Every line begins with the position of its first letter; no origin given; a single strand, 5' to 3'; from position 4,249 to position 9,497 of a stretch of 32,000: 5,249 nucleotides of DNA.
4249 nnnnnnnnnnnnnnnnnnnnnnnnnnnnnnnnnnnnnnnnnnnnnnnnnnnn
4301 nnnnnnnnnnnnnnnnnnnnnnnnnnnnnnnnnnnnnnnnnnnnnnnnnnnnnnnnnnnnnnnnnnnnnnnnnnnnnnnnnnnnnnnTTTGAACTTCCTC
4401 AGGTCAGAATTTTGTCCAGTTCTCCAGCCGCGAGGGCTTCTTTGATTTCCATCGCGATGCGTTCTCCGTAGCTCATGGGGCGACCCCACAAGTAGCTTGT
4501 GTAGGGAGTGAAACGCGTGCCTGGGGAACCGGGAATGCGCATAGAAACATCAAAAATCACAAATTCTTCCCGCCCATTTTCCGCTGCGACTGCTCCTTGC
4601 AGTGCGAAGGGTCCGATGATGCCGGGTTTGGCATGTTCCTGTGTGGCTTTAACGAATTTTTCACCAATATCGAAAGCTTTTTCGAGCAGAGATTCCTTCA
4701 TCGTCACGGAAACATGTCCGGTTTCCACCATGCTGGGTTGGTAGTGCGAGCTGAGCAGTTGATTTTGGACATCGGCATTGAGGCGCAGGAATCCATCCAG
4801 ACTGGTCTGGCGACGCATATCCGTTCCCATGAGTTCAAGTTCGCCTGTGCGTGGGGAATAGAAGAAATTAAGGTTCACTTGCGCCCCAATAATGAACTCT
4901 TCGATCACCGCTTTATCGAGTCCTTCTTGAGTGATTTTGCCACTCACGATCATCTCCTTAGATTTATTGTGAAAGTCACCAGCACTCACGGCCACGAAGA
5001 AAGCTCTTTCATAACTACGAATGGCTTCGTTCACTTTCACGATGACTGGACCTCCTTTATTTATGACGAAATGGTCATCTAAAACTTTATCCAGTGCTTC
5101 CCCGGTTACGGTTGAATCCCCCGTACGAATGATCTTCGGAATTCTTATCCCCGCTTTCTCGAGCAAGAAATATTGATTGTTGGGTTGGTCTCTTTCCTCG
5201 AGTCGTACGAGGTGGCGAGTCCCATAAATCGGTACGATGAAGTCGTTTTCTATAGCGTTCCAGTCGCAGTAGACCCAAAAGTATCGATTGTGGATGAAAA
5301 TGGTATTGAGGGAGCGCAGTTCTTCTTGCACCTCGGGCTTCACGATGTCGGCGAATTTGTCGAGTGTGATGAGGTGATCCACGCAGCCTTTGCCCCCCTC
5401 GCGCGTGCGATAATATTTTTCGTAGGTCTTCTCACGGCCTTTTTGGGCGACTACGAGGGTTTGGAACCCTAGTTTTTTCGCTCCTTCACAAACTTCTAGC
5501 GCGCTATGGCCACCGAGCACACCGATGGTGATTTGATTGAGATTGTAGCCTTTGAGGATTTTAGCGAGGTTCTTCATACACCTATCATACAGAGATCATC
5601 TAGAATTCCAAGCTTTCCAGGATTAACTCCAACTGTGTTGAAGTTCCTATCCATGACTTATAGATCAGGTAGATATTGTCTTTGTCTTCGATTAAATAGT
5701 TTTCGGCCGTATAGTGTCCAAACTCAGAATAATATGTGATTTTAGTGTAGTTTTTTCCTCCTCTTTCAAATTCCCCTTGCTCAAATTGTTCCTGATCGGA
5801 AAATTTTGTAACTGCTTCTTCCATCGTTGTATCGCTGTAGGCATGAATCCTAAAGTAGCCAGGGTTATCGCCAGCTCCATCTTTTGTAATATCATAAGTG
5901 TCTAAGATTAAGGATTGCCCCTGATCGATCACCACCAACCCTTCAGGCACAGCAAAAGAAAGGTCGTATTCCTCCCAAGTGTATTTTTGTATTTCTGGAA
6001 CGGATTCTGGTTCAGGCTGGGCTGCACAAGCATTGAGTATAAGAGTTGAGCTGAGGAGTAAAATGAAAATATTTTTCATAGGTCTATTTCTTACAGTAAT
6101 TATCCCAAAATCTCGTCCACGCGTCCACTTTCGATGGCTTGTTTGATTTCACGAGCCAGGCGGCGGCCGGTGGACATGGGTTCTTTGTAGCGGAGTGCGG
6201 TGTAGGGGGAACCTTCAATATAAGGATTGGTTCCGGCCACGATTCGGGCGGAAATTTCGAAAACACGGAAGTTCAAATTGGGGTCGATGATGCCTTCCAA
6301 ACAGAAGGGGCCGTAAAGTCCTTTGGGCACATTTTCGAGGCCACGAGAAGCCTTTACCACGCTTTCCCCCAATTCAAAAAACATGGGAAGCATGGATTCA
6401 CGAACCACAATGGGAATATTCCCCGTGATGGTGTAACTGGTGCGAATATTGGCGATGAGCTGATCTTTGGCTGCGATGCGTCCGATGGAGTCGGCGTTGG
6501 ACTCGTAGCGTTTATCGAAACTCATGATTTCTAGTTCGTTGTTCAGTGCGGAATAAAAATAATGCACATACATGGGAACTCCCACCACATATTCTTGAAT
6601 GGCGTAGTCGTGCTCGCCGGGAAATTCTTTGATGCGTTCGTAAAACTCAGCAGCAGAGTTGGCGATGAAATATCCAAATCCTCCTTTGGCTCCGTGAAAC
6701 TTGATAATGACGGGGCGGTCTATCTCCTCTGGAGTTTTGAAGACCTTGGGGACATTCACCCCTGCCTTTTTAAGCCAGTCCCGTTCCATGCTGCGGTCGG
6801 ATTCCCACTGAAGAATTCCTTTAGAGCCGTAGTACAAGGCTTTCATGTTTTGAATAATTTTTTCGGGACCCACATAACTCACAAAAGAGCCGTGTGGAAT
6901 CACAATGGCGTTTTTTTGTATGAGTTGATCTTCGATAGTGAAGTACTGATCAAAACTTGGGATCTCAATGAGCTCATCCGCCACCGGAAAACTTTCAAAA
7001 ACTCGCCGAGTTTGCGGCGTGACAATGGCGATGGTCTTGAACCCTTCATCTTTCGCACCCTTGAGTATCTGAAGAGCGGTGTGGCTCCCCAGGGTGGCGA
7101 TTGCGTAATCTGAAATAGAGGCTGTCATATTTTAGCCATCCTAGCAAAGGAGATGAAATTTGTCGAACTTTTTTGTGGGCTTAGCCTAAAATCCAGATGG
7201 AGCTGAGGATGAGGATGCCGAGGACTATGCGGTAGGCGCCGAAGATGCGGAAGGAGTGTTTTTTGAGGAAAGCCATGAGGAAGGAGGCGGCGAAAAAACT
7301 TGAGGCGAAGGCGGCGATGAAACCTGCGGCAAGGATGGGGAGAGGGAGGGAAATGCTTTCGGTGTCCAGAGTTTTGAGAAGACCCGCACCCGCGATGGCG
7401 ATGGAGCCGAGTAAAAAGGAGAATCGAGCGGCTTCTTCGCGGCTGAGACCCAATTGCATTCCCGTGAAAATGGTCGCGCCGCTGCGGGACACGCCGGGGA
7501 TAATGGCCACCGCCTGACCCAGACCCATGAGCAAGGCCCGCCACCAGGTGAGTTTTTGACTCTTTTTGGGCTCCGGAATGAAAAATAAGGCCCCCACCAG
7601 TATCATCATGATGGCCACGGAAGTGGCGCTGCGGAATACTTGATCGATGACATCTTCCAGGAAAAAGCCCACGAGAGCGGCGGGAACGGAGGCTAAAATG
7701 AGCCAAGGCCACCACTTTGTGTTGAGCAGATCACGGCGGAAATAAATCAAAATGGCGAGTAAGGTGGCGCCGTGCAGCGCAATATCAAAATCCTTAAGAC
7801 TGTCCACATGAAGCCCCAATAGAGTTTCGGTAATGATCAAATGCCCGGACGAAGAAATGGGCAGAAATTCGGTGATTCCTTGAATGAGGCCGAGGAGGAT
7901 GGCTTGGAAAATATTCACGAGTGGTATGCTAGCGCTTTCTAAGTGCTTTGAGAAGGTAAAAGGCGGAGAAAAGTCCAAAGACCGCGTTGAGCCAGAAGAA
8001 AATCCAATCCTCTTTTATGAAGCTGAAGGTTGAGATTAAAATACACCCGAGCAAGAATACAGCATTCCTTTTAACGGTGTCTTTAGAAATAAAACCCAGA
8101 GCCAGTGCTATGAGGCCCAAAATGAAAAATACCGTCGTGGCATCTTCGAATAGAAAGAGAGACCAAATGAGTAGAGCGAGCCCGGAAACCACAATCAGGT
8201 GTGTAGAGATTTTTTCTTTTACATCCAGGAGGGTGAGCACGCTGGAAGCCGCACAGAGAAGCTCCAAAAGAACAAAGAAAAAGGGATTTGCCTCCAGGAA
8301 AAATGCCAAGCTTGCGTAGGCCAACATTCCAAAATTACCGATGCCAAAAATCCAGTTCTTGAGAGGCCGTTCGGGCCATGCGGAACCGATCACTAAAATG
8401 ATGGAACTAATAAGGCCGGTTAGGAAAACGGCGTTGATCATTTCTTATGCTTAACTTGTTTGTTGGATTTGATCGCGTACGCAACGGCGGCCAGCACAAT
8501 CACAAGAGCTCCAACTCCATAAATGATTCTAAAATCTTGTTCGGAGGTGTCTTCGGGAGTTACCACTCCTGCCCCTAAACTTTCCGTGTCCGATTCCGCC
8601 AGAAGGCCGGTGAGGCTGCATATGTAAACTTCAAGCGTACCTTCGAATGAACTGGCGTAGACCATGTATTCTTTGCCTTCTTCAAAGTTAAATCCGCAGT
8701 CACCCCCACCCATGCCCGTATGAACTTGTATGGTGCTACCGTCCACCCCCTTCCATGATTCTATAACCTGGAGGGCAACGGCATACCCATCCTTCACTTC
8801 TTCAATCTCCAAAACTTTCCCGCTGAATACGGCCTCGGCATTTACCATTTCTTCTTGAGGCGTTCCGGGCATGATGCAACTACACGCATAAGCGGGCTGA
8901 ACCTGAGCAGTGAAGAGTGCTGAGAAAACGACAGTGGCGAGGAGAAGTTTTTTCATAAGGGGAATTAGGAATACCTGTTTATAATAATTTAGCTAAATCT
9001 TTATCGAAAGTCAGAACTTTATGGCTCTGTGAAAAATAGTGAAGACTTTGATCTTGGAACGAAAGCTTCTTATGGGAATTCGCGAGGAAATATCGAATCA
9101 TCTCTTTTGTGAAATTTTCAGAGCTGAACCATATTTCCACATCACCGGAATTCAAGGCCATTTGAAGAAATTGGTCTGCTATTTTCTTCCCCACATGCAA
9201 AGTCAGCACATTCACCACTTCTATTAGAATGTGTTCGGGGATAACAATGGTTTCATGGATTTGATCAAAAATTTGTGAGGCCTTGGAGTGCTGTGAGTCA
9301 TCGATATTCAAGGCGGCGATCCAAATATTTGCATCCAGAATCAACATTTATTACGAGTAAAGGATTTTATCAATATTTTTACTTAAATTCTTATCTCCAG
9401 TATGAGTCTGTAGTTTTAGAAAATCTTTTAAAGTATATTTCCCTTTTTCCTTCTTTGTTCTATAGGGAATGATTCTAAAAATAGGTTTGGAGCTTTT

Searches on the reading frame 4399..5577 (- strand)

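Call 12: search_protein_families(library=pfam, proteins=[window:4399-5577:-], max_evalue=0.001)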
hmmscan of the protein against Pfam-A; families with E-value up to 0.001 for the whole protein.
window:4399-5577:- (392 aa): 2 families
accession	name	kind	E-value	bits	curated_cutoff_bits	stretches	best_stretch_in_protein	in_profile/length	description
PF06973.17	DUF1297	-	1.9e-63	213.9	23.8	1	201-392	1-188/188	Domain of unknown function (DUF1297)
PF06849.18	DUF1246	-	3.5e-38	130.8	25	1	18-149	1-121/122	Protein of unknown function (DUF1246)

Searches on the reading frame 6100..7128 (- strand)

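Call 12: search_protein_families(library=pfam, proteins=[window:6100-7128:-], max_evalue=0.001)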
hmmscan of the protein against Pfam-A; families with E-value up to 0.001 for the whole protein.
window:6100-7128:- (342 aa): 2 families
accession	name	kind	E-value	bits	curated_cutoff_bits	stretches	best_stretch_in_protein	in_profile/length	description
PF06973.17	DUF1297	-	1.6e-66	223.9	23.8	1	174-341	22-187/188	Domain of unknown function (DUF1297)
PF06849.18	DUF1246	-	9.3e-40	135.9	25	1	10-130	1-122/122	Protein of unknown function (DUF1246)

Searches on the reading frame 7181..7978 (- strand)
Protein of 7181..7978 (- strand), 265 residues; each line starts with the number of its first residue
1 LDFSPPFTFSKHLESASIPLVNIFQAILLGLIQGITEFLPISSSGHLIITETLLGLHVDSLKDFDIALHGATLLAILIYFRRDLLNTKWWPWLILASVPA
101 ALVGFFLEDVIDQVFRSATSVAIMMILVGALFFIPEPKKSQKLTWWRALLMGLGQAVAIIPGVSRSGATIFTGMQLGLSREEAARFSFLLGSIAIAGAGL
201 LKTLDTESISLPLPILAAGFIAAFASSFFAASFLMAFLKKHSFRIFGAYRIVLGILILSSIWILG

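Call 12: search_protein_families(library=pfam, proteins=[window:7181-7978:-], max_evalue=0.001)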
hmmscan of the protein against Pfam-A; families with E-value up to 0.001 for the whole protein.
window:7181-7978:- (265 aa): 2 families
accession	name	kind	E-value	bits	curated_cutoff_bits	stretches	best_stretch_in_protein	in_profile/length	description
PF02673.24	BacA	-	5e-72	243.1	33.4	1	26-256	1-257/257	Bacitracin resistance protein BacA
PF01925.25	TauE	-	3.7e-05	23.9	32.6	1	71-254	47-234/237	Sulfite exporter TauE/SafE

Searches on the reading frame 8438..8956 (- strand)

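Call 12: search_protein_families(library=pfam, proteins=[window:8438-8956:-], max_evalue=0.001)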
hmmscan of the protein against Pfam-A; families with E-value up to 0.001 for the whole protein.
window:8438-8956:- (172 aa): 1 family
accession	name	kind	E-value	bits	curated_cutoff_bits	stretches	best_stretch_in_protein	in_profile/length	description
PF00965.23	TIMP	-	2.9e-05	24.4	23.1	1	24-115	2-109/183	Tissue inhibitor of metalloproteinase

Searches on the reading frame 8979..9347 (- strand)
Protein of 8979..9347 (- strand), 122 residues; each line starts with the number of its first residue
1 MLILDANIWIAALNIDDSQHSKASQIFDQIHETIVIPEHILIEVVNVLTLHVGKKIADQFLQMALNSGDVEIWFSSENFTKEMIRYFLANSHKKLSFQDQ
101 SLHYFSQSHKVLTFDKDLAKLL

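Call 13: search_protein_families(library=pfam, proteins=[window:8979-9347:-], max_evalue=0.001)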
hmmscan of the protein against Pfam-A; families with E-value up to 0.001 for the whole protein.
window:8979-9347:- (122 aa): 2 families
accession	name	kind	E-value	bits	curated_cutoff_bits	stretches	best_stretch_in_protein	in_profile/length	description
PF01850.27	PIN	-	4.7e-10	40.6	23.6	1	3-120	2-116/120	PIN domain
PF18476.7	PIN_8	-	0.00074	20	26.1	1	2-48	2-49/227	PIN like domain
